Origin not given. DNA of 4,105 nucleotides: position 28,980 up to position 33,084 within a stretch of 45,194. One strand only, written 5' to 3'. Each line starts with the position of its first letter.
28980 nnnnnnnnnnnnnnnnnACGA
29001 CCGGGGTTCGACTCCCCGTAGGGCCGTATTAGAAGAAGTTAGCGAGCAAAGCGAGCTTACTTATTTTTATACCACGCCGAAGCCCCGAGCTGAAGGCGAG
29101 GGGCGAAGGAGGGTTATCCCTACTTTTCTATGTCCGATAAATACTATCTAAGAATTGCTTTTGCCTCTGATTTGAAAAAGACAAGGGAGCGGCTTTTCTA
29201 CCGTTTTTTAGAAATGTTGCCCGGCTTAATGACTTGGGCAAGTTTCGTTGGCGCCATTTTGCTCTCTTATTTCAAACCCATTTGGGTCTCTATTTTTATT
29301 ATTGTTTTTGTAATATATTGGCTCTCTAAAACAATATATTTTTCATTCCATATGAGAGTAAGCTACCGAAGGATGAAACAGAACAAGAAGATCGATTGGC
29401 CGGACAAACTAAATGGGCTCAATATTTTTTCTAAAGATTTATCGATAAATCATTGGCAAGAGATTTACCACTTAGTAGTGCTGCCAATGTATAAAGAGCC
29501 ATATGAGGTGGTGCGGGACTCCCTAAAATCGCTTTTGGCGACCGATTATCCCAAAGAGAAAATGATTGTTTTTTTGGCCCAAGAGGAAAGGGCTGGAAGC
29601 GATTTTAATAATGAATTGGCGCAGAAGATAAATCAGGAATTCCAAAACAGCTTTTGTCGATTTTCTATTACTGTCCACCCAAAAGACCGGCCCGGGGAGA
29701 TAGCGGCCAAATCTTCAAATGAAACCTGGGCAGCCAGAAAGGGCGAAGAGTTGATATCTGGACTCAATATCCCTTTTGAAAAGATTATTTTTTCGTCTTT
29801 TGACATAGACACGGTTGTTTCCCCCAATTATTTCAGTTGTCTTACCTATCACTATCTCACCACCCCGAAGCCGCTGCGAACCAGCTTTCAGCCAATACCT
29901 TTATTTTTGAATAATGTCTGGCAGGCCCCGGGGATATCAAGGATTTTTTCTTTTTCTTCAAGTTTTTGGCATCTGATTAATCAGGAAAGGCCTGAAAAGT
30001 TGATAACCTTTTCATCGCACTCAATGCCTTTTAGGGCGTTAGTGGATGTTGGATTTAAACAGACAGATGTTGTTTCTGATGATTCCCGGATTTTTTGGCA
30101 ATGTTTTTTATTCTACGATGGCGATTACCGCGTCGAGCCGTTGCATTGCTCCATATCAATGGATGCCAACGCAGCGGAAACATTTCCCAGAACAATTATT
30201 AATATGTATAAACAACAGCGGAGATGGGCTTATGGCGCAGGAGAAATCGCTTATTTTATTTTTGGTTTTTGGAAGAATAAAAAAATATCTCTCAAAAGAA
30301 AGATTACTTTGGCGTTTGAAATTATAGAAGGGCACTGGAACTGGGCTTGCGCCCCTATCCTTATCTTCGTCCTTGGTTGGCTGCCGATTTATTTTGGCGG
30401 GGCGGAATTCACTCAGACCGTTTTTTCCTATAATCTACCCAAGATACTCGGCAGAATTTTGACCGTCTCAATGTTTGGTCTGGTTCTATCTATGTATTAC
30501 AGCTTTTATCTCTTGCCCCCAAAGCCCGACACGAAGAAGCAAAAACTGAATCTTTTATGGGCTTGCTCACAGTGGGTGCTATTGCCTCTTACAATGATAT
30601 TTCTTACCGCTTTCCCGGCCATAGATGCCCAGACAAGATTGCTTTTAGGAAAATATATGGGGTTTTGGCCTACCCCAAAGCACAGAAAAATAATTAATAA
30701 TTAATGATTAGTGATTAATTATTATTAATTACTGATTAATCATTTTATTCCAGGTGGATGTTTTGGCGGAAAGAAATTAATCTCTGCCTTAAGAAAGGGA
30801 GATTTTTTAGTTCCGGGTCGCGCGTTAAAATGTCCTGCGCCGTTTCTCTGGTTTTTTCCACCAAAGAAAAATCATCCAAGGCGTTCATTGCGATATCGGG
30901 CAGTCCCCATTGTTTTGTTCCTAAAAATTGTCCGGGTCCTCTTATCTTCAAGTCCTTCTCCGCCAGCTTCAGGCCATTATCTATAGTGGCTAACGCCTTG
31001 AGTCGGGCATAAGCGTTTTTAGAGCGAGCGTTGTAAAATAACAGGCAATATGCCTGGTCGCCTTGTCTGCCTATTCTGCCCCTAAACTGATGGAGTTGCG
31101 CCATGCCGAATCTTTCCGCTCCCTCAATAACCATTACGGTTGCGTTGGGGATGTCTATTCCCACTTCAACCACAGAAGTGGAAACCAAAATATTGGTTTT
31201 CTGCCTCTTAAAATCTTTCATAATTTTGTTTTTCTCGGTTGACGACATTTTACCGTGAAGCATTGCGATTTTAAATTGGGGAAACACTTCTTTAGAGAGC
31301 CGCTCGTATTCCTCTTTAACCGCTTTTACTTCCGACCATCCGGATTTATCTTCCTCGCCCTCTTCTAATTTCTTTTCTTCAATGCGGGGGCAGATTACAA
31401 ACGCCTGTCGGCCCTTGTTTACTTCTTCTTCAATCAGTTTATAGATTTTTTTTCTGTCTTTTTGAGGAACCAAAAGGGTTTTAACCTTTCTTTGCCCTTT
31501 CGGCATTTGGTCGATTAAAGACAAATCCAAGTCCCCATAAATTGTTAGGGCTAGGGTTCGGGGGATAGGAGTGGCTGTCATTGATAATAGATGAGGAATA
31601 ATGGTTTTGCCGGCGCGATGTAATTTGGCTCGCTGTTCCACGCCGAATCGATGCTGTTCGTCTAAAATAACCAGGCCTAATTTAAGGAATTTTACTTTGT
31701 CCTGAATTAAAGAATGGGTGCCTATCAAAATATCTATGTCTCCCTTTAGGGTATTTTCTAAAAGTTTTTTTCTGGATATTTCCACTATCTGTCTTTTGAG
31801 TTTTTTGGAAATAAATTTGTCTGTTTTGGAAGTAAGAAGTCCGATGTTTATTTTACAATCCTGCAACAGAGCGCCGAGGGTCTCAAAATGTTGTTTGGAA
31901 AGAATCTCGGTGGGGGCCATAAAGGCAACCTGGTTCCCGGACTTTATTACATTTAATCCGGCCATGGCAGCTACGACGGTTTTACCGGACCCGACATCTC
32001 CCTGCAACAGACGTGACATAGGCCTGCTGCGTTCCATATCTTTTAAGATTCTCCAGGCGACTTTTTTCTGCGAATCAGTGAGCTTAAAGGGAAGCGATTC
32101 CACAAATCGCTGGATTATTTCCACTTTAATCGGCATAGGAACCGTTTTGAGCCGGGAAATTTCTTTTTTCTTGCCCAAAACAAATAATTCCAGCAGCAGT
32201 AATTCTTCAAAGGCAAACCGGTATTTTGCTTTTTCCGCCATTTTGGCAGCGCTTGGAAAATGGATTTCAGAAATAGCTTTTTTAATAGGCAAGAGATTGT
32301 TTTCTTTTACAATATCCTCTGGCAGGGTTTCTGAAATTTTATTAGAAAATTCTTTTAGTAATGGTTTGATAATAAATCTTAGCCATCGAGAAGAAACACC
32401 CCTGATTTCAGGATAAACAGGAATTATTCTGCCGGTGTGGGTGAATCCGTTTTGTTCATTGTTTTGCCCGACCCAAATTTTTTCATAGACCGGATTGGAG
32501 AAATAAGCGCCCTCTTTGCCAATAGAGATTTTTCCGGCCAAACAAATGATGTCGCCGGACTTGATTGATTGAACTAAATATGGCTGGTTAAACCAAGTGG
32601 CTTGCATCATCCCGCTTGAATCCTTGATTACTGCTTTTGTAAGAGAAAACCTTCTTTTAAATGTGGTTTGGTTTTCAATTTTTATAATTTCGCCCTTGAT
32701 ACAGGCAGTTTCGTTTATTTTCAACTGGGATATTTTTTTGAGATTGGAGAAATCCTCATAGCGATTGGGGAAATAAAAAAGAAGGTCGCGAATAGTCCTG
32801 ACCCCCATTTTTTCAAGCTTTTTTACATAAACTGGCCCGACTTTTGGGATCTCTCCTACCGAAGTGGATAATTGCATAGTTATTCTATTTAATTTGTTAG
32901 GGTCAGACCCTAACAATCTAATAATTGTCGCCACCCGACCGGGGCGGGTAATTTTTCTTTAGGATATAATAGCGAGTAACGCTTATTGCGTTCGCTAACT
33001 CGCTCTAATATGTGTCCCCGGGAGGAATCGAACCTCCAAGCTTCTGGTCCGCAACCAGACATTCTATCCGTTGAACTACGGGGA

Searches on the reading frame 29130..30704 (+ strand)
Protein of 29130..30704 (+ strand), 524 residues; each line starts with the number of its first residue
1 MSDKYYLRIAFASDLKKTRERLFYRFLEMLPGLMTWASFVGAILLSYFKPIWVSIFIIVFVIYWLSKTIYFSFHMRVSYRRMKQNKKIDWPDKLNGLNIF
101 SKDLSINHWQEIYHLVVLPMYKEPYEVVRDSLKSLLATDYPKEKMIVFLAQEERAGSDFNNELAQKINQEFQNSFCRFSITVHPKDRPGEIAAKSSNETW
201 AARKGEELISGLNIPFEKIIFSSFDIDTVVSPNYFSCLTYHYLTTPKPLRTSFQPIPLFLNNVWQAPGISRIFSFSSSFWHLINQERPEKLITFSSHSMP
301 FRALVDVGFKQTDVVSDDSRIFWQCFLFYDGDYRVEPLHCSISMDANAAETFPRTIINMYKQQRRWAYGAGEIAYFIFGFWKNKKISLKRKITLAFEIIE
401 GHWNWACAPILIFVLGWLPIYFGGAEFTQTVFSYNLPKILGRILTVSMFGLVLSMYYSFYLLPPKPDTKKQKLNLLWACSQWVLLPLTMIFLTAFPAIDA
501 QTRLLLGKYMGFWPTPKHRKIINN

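Call 7: search_protein_families(library=pfam, proteins=[window:29130-30704:+], max_evalue=0.001)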
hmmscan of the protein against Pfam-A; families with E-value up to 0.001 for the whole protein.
window:29130-30704:+ (524 aa): 1 family
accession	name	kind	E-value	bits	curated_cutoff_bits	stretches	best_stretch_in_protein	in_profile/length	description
PF13632.12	Glyco_trans_2_3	-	4.3e-06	27.1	27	1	225-480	6-183/198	Glycosyl transferase family group 2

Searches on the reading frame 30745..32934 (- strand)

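Call 7: search_protein_families(library=pfam, proteins=[window:30745-32934:-], max_evalue=0.001)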
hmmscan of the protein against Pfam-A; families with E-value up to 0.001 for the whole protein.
window:30745-32934:- (729 aa): 9 families
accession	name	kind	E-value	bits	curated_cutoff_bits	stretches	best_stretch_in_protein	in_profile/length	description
PF17191.10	RecG_wedge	-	3.2e-22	79.3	23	1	31-190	7-156/162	RecG wedge domain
PF00271.37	Helicase_C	-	6e-22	78.4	23.5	1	496-625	5-110/110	Helicase conserved C-terminal domain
PF00270.35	DEAD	-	8e-21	74.9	26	1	307-461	16-164/167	DEAD/DEAH box helicase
PF04851.21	ResIII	-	6.5e-13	49.4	22.5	1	283-456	2-162/164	Type III restriction enzyme, res subunit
PF19833.4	RecG_dom3_C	-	1.7e-08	34.8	26.8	1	653-711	3-63/87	ATP-dependent DNA helicase RecG, domain 3, C-terminal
PF22590.2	Cas3-like_C_2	-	7.4e-08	33.1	27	1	535-624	11-104/106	CRISPR-associated nuclease/helicase Cas3, C-terminal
PF01336.31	tRNA_anti-codon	-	8.4e-06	26.1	27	1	79-142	3-63/75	OB-fold nucleic acid binding domain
PF16203.11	ERCC3_RAD25_C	-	0.00015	21.6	27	1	553-627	79-154/248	ERCC3/RAD25/XPB C-terminal helicase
PF00176.29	SNF2-rel_dom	-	0.00041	20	24.9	1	307-461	19-168/290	SNF2-related domain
